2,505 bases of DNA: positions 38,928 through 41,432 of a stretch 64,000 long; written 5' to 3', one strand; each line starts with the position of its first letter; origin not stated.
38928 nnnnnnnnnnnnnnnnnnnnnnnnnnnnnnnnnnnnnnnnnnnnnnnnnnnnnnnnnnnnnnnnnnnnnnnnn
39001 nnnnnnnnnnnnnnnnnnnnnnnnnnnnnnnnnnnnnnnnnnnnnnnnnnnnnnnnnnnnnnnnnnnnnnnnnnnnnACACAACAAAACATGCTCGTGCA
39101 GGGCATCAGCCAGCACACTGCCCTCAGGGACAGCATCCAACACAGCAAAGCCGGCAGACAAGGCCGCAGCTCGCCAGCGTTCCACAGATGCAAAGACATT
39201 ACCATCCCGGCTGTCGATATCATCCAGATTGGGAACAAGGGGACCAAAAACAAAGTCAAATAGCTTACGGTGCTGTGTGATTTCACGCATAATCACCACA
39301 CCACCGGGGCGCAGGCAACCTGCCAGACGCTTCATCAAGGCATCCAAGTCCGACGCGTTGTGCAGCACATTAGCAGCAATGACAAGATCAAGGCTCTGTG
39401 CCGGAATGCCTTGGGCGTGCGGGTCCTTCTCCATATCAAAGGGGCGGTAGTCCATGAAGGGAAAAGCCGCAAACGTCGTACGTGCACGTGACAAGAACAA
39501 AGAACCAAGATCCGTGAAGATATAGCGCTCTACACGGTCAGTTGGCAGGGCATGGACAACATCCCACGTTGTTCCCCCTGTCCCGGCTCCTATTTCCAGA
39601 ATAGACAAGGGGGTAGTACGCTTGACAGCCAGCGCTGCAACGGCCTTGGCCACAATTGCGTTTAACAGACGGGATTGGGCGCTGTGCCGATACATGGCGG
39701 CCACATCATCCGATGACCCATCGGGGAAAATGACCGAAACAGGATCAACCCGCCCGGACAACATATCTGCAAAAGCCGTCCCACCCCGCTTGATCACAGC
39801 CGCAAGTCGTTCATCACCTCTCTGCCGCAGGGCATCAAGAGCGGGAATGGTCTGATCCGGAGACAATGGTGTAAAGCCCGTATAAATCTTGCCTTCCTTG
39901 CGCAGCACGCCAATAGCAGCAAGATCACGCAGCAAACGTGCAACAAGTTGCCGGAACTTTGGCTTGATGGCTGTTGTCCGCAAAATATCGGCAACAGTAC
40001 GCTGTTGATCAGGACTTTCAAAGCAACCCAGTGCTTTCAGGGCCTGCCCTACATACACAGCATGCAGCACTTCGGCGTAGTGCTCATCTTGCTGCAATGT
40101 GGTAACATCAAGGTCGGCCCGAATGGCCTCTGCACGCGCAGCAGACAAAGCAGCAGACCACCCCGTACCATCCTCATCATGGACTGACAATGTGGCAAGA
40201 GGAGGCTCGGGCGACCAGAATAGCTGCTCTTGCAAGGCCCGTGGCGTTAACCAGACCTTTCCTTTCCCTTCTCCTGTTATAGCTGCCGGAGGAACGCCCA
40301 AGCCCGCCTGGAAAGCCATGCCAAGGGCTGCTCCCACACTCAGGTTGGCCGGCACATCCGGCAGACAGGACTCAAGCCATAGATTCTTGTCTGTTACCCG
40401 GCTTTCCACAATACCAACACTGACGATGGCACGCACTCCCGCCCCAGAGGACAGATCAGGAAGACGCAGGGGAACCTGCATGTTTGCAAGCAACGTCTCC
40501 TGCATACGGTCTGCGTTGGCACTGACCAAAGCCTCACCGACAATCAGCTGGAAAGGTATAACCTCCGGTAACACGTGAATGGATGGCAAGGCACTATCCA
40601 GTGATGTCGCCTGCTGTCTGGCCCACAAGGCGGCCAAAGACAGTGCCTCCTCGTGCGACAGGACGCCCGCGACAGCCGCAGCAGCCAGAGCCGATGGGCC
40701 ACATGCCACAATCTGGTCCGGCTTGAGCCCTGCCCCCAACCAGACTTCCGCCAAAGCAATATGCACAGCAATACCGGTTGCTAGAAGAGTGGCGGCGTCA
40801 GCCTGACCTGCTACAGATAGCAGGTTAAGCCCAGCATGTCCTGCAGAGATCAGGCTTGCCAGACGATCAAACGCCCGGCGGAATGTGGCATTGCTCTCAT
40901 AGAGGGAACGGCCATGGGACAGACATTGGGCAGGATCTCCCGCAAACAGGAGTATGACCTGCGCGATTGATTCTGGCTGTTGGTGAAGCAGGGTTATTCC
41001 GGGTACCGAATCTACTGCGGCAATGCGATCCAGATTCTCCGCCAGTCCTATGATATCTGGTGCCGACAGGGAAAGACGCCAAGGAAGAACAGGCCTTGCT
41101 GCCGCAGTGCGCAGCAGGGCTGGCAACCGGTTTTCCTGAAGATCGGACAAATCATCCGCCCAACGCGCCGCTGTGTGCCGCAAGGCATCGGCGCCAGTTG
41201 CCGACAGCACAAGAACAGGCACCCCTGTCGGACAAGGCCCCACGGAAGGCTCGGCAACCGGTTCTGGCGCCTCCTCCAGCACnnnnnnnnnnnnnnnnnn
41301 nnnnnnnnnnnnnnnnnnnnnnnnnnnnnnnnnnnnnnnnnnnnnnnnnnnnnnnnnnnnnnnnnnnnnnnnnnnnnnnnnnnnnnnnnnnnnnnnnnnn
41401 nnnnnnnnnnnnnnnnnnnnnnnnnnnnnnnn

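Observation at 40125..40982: Acyltransferase domain of the second PKS is degenerate (GHSxG -> ACGPS; GQGSQ -> GDPAQ)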

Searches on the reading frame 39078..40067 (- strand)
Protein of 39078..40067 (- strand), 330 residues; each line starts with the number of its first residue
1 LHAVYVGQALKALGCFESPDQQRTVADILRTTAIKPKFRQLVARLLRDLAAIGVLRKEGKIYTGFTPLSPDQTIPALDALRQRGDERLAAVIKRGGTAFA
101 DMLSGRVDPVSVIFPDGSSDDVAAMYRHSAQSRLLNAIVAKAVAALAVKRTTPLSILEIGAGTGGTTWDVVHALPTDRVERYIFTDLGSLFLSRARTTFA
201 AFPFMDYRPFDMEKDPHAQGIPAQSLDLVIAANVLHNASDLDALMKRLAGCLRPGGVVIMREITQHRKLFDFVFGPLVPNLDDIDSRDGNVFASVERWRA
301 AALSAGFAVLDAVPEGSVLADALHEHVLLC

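Call 56: find_related_loci(query=A2, collection=genome_contigs, flank=10000)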
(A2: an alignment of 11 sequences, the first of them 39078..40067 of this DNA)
Query A2 (330 aa) in genome_contigs; peptide patterns used: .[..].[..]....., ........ (x = any residue, [..] = any of these).
600 stretches matched a pattern (row limit reached: there are more); 562 encode a relative of the query (tblastn E <= 1e-3); the best 80 are kept; 80 distinct loci.
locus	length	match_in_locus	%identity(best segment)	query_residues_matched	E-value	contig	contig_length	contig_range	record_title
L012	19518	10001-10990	96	1-330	0e+0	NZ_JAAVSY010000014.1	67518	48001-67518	Haematospirillum sp. H4485 H4485_14, whole genome shotgun sequence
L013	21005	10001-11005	49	1-329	3e-83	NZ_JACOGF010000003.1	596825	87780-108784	Undibacterium hunanense strain CY18W NODE_3_length_596825_cov_25.524775_3, whole genome shotgun sequence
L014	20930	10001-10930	46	24-330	2e-78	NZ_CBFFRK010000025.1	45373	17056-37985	Erwinia sp. V71 NODE_25_length_45373_cov_75.685866, whole genome shotgun sequence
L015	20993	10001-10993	45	1-329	2e-78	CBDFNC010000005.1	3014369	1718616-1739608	MAG: Psychromonadaceae bacterium isolate 2158fd4e-c09c-4043-89e0-af5145698810 genome assembly, contig: contig_5, whole g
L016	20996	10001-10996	48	1-329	3e-78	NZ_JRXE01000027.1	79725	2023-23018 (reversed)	Winslowiella iniecta strain B120 contig000027, whole genome shotgun sequence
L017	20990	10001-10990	45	1-330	9e-77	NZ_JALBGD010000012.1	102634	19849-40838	Stappia sp. WLB 29 Scaffold12, whole genome shotgun sequence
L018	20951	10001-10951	39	21-329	4e-59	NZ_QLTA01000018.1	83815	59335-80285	Paracidovorax anthurii strain CFPB 3232 Ga0074828_1018, whole genome shotgun sequence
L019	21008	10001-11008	38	1-329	4e-59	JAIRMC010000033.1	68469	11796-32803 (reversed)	MAG: Azoarcus sp. isolate Cc175_bin81 k119_513690, whole genome shotgun sequence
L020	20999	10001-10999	33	1-329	8e-58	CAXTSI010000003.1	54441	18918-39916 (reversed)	MAG TPA_asm: uncultured bacterium isolate public_SRR14721957_metawrap_bin.4 genome assembly, contig: public_SRR14721957_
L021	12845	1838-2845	37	1-329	4e-57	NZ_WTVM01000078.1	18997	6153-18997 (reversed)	Azoarcus taiwanensis strain NSC3 NODE_78_length_18997_cov_3.86222, whole genome shotgun sequence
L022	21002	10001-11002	37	1-329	2e-56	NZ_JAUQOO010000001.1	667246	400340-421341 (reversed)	Pseudomonas serbiensis strain KFB 138 NODE_1_length_667246_cov_10.7963_pilon, whole genome shotgun sequence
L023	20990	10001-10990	38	2-330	3e-56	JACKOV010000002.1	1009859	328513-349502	MAG: Nevskiaceae bacterium isolate HK-STAS-PROT-179 HK-STAS-PROT-179_2, whole genome shotgun sequence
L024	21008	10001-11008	38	1-329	2e-55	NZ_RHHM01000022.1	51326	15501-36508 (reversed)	Erwinia psidii strain IBSBF 435 scaffold_22, whole genome shotgun sequence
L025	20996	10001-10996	39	1-329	1e-55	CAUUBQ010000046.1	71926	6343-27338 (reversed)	MAG TPA_asm: uncultured Cupriavidus sp. isolate SRR17738104_bin.8_MetaWRAP_v1.3_MAG genome assembly, contig: ERZ14211620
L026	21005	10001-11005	33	1-329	8e-55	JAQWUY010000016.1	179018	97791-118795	MAG: Alphaproteobacteria bacterium isolate cluster3_bin.116 k119_721624, whole genome shotgun sequence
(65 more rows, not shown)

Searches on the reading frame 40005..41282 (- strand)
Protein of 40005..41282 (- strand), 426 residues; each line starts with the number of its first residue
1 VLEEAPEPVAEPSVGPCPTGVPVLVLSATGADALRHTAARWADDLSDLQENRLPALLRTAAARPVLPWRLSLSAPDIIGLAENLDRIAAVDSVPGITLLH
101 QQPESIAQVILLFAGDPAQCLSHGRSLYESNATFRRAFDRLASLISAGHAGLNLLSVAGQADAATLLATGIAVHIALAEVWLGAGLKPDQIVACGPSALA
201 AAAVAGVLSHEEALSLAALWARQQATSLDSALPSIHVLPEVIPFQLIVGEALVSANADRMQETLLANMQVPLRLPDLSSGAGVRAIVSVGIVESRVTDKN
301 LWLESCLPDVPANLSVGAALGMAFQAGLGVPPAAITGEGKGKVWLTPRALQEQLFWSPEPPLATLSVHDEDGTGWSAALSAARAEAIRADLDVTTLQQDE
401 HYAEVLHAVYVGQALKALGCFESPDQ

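Call 47: predict_structure(alignment_id=A1)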
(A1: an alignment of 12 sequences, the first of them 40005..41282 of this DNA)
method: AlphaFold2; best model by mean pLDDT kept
length: 426 residues; sequences in the alignment: 12
mean_pLDDT: 74.5   pTM: 0.74
mean pLDDT of the five models: 74.5, 73.2, 68.5, 66.1, 64.9
residues with pLDDT >= 90: 106; 70-90: 152; 50-70: 114; < 50: 54
segments of 3 or more residues with pLDDT < 50: 1-18, 354-370, 412-421, 423-426
pLDDT, mean of each block of 10 residues (from residue 1): 36 46 87 87 86 84 85 91 92 80 79 88 90 93 76 65 87 96 93 90 92 89 68 61 82 71 63 63 81 72 87 91 91 78 61 43 40 58 65 61 53 46 45
secondary structure, 60 per line:
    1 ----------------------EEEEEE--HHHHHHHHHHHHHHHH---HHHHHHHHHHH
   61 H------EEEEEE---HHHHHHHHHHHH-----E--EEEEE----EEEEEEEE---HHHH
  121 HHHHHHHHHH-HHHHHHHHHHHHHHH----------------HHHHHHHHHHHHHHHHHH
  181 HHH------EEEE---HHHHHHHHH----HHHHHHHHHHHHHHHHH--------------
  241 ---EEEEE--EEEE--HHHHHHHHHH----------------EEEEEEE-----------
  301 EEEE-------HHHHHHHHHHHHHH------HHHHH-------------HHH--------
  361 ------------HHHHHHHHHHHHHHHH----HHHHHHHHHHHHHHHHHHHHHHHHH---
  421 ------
elements in order: E23-28 H31-46 H50-61 E68-73 H77-88 E97-101 E106-113 H117-130 H132-146 H163-183 E190-193 H197-205 H210-226 E244-248 E251-254 H257-266 E283-289 E301-304 H312-325 H332-336 H373-388 H393-417

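Call 49: fold_search(model_id=the predicted structure, library=pdb)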
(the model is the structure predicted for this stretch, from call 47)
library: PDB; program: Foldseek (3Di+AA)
matches with E <= 10: 443; with E <= 0.001: 179
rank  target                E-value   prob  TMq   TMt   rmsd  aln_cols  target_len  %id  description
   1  8ee1_A                3.2e-14  1.00  0.59  0.32   5.4       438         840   19  KS-AT didomain from module 2 of the 6-deoxyerythronolide B synthase in complex with antibody fragment AA5 (released 2023-05-31)
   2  8ee1_D                3.4e-14  1.00  0.60  0.33   5.4       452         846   20  KS-AT didomain from module 2 of the 6-deoxyerythronolide B synthase in complex with antibody fragment AA5 (released 2023-05-31)
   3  4mz0_A                2.4e-13  1.00  0.54  0.28   7.4       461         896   18  Structure of a ketosynthase-acyltransferase di-domain from module CurL of the curacin A polyketide synthase (released 2014-01-29)
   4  8tko_A                4.3e-13  1.00  0.63  0.32   6.6       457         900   18  KS-AT core of 6-deoxyerythronolide B synthase (DEBS) Module 3 crosslinked with its translocation ACP partner of Module (released 2024-07-31)
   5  8tjp_A                6.0e-13  1.00  0.60  0.30   7.5       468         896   18  KS-AT core of 6-deoxyerythronolide B synthase (DEBS) Module 3 crosslinked with its elongation ACP partner (released 2024-07-24)
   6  8tjo_A                7.4e-13  1.00  0.54  0.19   8.0       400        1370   20  Crosslinked 6-deoxyerythronolide B synthase (DEBS) Module 1 in complex with antibody fragment 1B2: Crosslinked Intra-S (released 2024-07-24)
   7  8tko_B                1.1e-12  1.00  0.61  0.31   6.4       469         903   17  KS-AT core of 6-deoxyerythronolide B synthase (DEBS) Module 3 crosslinked with its translocation ACP partner of Module (released 2024-07-31)
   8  9c0p_A                1.1e-12  1.00  0.55  0.50   8.1       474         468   14  M. tuberculosis PKS13 acyltransferase (AT) domain in complex with SuFEx inhibitor CEC215 (released 2025-05-07)
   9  8ee0_A                1.5e-12  1.00  0.61  0.32   6.4       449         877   19  KS-AT didomain from module 2 of the 6-deoxyerythronolide B synthase in complex with antibody fragment 1B2 (released 2023-05-31)
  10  3tzz_B                1.7e-12  1.00  0.54  0.50   6.6       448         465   14  Crystal structure of a fragment containing the acyltransferase domain of Pks13 from Mycobacterium tuberculosis in the  (released 2012-08-29)
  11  7s6d_A                2.6e-12  1.00  0.60  0.31   6.8       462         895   17  CryoEM structure of modular PKS holo-Lsd14 bound to antibody fragment 1B2, composite structure (released 2021-11-03)
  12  9c9o_A                3.2e-12  1.00  0.54  0.50   8.5       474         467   13  M. tuberculosis PKS13 acyltransferase (AT) domain in complex with SuFEx inhibitor CMX410 - reaction product (released 2025-05-07)
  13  9c1c_B                3.8e-12  1.00  0.54  0.49   8.7       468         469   14  Mycobacterium tuberculosis PKS13 acyltransferase serine converted to beta-lactam form by CEC215 via SuFEx reaction (released 2025-05-21)
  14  7s6c_A                7.7e-12  1.00  0.63  0.32   5.9       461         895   16  CryoEM structure of modular PKS holo-Lsd14 stalled at the condensation step and bound to antibody fragment 1B2, compos (released 2021-11-03)
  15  3tzy_B                8.1e-12  1.00  0.52  0.48   7.5       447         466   14  Crystal structure of a fragment containing the acyltransferase domain of Pks13 from Mycobacterium tuberculosis in the  (released 2012-08-29)
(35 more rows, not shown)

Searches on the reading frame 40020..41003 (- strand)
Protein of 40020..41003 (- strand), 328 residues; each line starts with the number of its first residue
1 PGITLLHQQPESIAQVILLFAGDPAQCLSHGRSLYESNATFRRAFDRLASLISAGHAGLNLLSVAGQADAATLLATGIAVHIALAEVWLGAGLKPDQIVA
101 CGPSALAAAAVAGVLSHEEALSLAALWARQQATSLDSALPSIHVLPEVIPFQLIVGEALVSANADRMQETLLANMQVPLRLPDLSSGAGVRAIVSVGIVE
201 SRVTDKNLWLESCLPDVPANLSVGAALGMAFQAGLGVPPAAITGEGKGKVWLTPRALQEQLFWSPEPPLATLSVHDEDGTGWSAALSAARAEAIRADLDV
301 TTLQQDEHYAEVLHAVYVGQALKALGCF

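Call 32: search_protein_representatives(protein=window:40020-41003:-)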
Query: 328 residues. Proteins with E-value up to 0.001 (for the whole library): 1966; up to 1e-10: 95; up to 1e-30: 2. The best 150 are listed.
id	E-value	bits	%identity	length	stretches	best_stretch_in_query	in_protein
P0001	1.1e-204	695.1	100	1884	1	1-328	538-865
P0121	1.5e-41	159.3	34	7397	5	12-129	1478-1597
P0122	7.6e-29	117.5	30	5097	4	6-150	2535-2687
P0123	1.3e-27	113.5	32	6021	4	13-129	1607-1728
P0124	7.3e-26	107.7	34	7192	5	16-144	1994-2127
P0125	3.5e-22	95.6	30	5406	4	10-172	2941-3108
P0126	4.5e-22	95.3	30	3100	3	7-131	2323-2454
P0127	6.1e-22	94.8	33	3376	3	6-126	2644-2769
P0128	6.9e-22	94.7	32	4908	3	15-150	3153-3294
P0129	5.5e-19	85.2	32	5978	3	15-131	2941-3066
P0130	3.1e-18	82.7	37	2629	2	12-175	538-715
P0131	5.7e-18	81.8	34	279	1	78-326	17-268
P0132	9.2e-18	81.1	34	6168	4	16-172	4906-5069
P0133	1.8e-17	80.2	33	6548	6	14-139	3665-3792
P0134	2.7e-17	79.6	33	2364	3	12-151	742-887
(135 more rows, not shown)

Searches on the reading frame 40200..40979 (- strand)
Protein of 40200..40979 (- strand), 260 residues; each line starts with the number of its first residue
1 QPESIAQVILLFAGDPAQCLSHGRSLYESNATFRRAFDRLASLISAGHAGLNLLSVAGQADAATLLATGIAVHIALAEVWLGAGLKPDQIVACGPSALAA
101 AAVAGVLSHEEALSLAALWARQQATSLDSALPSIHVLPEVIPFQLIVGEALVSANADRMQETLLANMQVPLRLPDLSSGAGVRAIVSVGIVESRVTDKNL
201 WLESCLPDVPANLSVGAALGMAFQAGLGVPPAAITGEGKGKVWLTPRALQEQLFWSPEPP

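Call 24: search_solved_structures(query=window:40200-40979:-, max_evalue=1, show_alignments=3)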
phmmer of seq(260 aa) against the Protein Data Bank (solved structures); distinct sequences matched with E-value up to 1: 43.
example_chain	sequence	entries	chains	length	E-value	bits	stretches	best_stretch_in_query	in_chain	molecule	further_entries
4mz0_A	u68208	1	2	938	2.3e-06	30.9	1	6-121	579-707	CurL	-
6iyo_A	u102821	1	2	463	2.6e-06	30.7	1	6-134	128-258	Type I modular polyketide synthase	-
8xjy_A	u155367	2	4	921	5.9e-06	29.6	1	9-148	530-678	Polyketide synthase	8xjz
8xju_A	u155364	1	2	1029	6.2e-06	29.5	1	9-148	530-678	Polyketide synthase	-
5yda_A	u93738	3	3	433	9.5e-06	28.9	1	3-142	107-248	PKS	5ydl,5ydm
7akc_A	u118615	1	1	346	2.6e-05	27.5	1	9-124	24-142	Phenolpthiocerol synthesis type-I polyketide synthase ppsA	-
8jpt_A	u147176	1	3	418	4.6e-05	26.7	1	7-125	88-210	Polyene macrolide polyketide synthase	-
8czc_B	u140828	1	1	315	7.7e-05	25.9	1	5-141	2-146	Narbonolide/10-deoxymethynolide synthase PikA1, modules 1 and 2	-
4rl1_A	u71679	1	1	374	0.00012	25.3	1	6-140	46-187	Type I polyketide synthase AVES 1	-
4qbu_A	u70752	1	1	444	0.00012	25.3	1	7-132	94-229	ZmaA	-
6iyt_A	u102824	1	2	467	0.00019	24.6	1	7-124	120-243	Type I modular polyketide synthase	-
7uwr_A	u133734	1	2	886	0.0002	24.6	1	5-128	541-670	Narbonolide/10-deoxymethynolide synthase PikA1, modules 1 and 2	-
6l3m_A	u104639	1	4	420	0.00026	24.2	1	6-127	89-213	Polyketide synthase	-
2h1y_A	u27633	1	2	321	0.00041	23.5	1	7-118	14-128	Malonyl coenzyme A-acyl carrier protein transacylase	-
6iyr_A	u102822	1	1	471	0.00057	23.1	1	69-123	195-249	Type I modular polyketide synthase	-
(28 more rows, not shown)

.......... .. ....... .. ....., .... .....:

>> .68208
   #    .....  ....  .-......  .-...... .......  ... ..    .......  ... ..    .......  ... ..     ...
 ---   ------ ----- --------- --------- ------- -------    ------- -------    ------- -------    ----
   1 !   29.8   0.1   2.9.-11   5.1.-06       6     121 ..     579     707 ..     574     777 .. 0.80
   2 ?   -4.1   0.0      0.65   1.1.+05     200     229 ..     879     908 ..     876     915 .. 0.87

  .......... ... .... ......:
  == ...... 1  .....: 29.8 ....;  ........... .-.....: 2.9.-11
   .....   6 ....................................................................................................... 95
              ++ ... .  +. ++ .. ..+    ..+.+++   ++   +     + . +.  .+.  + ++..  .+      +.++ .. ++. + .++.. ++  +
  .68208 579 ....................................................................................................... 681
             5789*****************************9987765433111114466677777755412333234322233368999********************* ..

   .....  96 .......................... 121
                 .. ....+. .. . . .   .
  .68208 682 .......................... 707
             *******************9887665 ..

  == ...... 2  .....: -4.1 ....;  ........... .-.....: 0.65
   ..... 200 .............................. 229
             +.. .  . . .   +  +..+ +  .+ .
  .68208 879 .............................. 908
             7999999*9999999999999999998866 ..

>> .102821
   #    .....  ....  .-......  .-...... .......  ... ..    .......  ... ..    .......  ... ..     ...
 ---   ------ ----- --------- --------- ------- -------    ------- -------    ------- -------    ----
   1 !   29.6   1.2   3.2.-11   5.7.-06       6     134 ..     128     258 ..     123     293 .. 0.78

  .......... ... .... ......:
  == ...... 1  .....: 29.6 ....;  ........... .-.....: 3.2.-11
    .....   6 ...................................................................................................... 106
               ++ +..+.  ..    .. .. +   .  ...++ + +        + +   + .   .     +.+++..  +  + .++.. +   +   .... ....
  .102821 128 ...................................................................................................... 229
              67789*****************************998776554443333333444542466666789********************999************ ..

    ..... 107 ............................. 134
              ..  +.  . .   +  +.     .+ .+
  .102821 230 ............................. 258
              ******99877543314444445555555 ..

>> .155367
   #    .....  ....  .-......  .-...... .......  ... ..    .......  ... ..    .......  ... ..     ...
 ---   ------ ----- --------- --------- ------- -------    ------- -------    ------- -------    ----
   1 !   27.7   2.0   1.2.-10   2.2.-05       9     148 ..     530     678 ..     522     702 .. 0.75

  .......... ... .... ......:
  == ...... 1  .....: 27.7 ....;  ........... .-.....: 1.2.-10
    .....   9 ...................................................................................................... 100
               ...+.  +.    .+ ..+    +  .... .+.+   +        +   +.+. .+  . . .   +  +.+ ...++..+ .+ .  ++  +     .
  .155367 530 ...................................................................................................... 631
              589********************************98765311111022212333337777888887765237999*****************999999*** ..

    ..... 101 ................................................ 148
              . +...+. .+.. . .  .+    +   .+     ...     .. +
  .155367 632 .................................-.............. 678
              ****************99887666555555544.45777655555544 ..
